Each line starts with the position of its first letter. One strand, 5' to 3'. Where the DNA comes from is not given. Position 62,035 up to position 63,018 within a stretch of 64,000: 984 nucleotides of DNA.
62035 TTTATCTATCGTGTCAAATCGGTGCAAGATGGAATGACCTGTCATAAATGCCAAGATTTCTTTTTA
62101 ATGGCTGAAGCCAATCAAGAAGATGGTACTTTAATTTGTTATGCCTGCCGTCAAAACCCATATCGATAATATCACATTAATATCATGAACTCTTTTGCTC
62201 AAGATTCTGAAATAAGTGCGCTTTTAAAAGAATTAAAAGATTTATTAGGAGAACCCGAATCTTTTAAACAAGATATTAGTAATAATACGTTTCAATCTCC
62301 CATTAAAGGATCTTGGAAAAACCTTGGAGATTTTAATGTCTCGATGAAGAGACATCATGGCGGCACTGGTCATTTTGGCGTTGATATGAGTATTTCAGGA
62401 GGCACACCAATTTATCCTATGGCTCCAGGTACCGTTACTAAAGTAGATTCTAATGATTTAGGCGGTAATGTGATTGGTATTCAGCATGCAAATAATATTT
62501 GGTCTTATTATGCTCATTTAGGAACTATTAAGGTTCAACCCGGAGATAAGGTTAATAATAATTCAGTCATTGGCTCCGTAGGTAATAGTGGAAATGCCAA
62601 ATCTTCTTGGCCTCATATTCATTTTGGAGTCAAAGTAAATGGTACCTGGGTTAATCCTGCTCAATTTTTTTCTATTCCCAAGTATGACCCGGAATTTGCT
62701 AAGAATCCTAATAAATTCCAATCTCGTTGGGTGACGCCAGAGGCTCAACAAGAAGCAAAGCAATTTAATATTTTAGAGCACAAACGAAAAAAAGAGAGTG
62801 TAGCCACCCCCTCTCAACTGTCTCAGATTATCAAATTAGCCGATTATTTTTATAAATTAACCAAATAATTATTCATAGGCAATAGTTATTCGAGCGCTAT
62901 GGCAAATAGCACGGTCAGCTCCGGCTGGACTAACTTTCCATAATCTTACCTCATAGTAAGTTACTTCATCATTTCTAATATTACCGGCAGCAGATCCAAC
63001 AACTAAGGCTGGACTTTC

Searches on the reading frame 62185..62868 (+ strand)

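Call 51: search_protein_families(library=pfam, proteins=[window:62185-62868:+], max_evalue=0.001)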
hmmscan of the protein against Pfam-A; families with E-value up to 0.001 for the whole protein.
window:62185-62868:+ (227 aa): 1 family
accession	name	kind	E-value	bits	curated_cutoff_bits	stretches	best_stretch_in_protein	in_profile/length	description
PF01551.29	Peptidase_M23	-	1.4e-25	89.7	28.7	1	62-158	2-96/96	Peptidase family M23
